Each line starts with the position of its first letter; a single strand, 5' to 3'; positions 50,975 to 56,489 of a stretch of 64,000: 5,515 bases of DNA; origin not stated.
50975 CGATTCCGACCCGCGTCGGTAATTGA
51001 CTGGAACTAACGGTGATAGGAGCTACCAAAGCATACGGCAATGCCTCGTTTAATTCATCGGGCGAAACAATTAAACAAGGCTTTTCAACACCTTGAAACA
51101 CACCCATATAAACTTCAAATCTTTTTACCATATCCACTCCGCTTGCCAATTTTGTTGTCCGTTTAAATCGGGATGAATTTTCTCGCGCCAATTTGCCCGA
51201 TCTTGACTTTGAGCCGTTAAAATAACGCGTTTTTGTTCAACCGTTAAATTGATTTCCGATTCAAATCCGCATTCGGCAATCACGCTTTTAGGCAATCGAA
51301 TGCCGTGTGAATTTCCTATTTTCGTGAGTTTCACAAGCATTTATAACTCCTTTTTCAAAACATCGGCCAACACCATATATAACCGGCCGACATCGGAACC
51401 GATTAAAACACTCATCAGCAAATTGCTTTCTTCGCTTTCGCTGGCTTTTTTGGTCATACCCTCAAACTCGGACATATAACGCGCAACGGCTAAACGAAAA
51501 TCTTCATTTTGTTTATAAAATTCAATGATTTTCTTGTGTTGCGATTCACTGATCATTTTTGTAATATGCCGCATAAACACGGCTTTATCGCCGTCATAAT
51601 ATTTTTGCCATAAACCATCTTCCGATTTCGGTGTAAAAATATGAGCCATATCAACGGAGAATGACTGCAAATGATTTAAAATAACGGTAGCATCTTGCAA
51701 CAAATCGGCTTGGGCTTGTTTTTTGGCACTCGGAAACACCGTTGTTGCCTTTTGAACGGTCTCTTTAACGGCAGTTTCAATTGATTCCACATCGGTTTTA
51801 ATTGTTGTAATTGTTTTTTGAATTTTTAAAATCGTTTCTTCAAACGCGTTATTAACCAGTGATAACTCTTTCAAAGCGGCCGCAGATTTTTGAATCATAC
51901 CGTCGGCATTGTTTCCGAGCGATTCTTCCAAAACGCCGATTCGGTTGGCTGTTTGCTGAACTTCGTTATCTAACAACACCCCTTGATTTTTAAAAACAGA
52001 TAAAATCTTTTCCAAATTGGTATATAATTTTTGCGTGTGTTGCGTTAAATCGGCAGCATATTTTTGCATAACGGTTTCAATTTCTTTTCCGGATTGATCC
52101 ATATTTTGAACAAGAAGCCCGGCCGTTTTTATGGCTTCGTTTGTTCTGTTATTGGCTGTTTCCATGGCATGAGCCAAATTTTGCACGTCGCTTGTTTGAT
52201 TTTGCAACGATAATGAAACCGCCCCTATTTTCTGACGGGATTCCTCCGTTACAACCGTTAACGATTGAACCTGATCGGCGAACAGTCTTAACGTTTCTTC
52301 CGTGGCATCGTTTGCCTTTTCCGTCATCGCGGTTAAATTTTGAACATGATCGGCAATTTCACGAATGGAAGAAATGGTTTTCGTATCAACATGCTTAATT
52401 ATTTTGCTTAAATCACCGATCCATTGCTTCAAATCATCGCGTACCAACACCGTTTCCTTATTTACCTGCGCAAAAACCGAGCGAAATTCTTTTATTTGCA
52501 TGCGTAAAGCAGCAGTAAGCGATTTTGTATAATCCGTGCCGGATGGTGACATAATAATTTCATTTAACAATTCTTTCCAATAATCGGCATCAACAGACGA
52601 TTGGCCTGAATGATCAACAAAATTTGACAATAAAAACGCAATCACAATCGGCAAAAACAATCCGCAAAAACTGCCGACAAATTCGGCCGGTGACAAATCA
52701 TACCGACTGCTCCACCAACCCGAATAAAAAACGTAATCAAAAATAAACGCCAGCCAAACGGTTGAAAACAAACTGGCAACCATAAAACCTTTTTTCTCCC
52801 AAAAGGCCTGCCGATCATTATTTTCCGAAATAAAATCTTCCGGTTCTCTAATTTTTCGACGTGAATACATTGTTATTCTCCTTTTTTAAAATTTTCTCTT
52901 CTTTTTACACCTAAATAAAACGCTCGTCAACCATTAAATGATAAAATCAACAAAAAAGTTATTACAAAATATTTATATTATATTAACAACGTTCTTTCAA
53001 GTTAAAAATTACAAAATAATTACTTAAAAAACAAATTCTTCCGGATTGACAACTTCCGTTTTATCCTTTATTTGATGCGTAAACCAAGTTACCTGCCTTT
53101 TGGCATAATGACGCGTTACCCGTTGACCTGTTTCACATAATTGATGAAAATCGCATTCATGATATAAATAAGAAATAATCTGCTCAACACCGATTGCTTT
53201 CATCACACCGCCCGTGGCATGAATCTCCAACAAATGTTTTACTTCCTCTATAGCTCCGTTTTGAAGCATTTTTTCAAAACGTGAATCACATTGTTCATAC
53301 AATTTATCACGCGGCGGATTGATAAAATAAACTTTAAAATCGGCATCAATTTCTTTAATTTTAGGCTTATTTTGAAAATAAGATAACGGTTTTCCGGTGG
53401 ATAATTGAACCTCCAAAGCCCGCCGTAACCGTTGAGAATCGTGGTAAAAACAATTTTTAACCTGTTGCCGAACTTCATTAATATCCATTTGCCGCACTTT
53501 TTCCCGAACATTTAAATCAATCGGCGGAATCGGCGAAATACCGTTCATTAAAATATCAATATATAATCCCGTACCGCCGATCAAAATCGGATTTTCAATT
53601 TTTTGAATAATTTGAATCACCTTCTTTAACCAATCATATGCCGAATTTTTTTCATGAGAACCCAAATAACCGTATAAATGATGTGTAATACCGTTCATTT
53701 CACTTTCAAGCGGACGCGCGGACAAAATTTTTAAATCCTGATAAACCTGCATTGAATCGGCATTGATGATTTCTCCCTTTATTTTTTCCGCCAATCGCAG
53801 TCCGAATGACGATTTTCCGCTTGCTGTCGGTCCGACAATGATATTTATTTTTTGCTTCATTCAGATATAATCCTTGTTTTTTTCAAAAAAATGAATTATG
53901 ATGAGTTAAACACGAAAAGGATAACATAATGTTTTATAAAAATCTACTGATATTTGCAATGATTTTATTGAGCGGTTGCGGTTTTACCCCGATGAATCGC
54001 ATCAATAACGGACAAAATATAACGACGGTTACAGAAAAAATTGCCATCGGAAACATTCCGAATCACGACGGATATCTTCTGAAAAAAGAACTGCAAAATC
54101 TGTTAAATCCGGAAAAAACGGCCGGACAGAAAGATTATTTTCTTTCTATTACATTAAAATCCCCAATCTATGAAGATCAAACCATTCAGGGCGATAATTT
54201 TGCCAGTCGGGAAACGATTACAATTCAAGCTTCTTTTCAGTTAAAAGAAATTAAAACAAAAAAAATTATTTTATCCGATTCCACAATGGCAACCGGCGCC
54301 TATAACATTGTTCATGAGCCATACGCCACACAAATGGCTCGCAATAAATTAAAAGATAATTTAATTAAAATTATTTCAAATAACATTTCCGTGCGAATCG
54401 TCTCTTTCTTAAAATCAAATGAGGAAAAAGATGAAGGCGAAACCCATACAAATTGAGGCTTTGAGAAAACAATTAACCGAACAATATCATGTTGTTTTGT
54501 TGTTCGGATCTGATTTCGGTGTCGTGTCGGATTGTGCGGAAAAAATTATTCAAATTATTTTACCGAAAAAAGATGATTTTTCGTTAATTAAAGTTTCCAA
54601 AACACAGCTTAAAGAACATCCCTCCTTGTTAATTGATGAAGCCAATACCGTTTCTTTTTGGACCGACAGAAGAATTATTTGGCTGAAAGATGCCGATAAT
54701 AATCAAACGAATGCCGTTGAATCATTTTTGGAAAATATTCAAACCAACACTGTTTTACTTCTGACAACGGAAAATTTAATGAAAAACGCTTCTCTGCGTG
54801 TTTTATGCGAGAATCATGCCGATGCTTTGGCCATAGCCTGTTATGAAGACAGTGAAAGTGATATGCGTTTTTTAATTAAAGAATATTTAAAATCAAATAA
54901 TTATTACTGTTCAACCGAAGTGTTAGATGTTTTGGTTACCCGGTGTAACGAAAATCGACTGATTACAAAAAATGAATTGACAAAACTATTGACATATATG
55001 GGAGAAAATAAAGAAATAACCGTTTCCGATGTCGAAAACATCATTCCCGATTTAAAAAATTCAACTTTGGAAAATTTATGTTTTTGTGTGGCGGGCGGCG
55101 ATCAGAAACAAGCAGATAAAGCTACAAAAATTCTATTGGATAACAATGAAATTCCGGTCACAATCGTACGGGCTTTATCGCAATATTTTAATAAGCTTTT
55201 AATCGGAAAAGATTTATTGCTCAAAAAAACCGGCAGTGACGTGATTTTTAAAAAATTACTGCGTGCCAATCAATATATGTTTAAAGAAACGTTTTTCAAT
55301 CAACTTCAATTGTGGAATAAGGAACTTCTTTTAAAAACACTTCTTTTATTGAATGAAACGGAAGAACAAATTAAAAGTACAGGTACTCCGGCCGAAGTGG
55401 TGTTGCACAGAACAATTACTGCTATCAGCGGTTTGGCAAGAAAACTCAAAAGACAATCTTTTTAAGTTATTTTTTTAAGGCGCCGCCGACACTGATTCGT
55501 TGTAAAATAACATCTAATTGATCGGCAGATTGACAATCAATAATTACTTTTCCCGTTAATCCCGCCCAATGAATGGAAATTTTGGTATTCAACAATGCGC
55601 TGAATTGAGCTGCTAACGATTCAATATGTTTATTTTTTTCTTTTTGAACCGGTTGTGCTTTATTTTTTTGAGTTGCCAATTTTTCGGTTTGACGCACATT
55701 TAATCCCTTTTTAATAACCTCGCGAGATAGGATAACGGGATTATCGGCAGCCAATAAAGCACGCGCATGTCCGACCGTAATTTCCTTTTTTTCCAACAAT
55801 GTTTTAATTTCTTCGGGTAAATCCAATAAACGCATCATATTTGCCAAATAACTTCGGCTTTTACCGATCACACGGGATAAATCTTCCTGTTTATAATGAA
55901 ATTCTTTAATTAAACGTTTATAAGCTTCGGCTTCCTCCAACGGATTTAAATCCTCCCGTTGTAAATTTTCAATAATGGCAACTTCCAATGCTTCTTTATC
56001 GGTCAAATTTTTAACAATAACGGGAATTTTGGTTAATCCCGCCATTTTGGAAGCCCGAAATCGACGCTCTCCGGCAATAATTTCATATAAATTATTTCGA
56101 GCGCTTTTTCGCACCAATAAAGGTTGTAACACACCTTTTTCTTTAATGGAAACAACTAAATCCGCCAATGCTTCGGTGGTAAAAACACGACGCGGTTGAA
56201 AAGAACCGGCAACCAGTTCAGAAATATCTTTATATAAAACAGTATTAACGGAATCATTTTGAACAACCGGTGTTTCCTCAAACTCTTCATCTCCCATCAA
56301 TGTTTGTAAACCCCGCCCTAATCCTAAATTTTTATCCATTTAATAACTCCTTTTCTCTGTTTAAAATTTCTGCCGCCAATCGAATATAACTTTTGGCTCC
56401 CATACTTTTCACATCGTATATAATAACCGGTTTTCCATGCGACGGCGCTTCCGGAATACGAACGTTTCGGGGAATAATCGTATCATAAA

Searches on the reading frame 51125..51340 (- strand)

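Call 15: search_protein_families(library=pfam, proteins=[window:51125-51340:-], max_evalue=0.01)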
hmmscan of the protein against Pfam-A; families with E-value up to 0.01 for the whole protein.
window:51125-51340:- (71 aa): 2 families
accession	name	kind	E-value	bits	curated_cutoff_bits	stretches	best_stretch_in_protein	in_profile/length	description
PF04014.23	MazE_antitoxin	-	0.0018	18.6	24.7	1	6-47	2-46/48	Antidote-toxin recognition MazE, bacterial antitoxin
PF02768.20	DNA_pol3_beta_3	-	0.0056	16.9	27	1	20-62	28-69/121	DNA polymerase III beta subunit, C-terminal domain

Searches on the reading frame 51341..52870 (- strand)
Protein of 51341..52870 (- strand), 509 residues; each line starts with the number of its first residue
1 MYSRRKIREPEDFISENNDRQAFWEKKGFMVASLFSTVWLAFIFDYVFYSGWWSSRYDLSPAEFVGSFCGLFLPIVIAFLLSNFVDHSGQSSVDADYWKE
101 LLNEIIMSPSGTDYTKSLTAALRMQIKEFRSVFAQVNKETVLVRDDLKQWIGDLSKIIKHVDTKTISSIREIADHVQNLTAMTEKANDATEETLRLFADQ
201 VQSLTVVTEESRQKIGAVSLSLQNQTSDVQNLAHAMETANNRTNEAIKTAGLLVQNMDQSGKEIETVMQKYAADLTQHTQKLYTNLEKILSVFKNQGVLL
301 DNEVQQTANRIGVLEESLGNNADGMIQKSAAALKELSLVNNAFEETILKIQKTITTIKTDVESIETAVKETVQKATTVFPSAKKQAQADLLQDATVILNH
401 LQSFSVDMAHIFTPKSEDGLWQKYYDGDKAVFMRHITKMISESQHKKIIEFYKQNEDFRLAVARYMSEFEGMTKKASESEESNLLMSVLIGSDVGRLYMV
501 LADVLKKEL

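Call 15: search_protein_families(library=pfam, proteins=[window:51341-52870:-], max_evalue=0.01)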
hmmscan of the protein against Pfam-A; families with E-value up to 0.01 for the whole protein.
window:51341-52870:- (509 aa): 3 families
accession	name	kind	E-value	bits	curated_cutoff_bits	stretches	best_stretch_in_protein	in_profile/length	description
PF04108.17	ATG17_like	-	0.00014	21.9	43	1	97-288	121-286/355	Autophagy protein ATG17-like domain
PF07464.16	ApoLp-III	-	0.00033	21.3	36.3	0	113-205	40-132/146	Apolipophorin-III precursor (apoLp-III)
PF25100.1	DUF7809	-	0.0019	19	27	1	327-415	72-160/160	Domain of unknown function (DUF7809)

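Call 41: search_protein_families(library=ncbifam, proteins=[window:51341-52870:-], max_evalue=0.001)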
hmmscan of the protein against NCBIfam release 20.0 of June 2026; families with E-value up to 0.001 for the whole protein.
window:51341-52870:- (509 aa): 2 families
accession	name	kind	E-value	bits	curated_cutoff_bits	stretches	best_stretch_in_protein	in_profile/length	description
NF003034.1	PRK03918.1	equivalog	5.2e-06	24.7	700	1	121-381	190-440/878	DNA double-strand break repair ATPase Rad50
TIGR02168.1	SMC_prok_B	equivalog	1.3e-05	23.1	567.35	1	164-376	679-892/1181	chromosome segregation protein SMC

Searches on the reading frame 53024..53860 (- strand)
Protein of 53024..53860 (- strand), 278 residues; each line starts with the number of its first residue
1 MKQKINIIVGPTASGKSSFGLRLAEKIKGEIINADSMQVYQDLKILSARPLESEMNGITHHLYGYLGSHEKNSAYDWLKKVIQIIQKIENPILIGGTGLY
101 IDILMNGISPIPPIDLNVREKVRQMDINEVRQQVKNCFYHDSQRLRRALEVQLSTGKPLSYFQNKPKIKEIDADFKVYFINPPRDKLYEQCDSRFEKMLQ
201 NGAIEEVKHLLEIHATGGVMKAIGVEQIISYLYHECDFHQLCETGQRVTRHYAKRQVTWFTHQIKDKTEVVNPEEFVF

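Call 15: search_protein_families(library=pfam, proteins=[window:53024-53860:-], max_evalue=0.01)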
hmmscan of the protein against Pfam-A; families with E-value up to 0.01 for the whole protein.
window:53024-53860:- (278 aa): 4 families
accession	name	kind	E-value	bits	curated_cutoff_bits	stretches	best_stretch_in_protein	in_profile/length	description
PF01715.23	IPPT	-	7.2e-57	193.3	23.6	1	38-262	1-242/243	IPP transferase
PF01745.22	IPT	-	3.3e-10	40.2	20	1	4-97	2-99/233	Isopentenyl transferase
PF13671.12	AAA_33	-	0.0021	18.8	27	1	7-100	3-81/143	AAA domain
PF02283.22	CobU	-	0.0048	16.9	27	0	7-32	2-27/168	Cobinamide kinase / cobinamide phosphate guanyltransferase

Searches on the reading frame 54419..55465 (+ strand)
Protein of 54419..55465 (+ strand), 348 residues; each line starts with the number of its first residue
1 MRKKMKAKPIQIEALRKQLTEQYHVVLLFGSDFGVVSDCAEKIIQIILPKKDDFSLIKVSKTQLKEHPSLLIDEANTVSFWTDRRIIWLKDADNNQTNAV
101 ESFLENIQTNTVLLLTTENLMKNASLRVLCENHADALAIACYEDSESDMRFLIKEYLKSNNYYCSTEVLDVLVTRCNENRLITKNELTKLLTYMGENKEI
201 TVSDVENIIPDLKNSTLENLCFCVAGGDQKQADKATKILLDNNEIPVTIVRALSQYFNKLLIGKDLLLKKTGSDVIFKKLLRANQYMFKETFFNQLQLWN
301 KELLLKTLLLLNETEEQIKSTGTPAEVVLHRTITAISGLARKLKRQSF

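Call 15: search_protein_families(library=pfam, proteins=[window:54419-55465:+], max_evalue=0.01)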
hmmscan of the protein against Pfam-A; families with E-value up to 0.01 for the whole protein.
window:54419-55465:+ (348 aa): 3 families
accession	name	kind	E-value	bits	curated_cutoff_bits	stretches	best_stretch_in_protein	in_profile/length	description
PF06144.19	DNA_pol3_delta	-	2e-08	34.7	21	1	27-124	2-108/124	DNA polymerase III, delta subunit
PF21694.2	DNA_pol3_delta_C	-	3.1e-07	30.9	27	1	223-331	10-116/121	DNA polymerase III delta subunit, C-terminal domain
PF13177.12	DNA_pol3_delta2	-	0.0004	20.9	27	0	47-120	64-141/161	DNA polymerase III, delta subunit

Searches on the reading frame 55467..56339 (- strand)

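Call 15: search_protein_families(library=pfam, proteins=[window:55467-56339:-], max_evalue=0.01)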
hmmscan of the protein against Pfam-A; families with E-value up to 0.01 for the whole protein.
window:55467-56339:- (290 aa): 6 families
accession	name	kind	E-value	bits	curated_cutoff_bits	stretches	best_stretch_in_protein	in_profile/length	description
PF02195.25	ParB_N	-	3.3e-35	120.4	26.3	1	38-127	7-95/95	ParB N-terminal domain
PF17762.8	HTH_ParB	-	3.8e-34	117.3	22.6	1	129-226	1-101/102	ParB HTH domain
PF23552.2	ParB_C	-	1.6e-06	27.9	23.8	1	236-282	2-49/50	ParB dimerisation domain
PF08535.16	KorB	-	0.00036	20.9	22.3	1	149-184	4-39/89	KorB domain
PF01381.28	HTH_3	-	0.0038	17.7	23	0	141-168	2-29/55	Helix-turn-helix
PF04481.18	DUF561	-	0.0048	16.6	21.6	1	165-256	99-189/243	Protein of unknown function (DUF561)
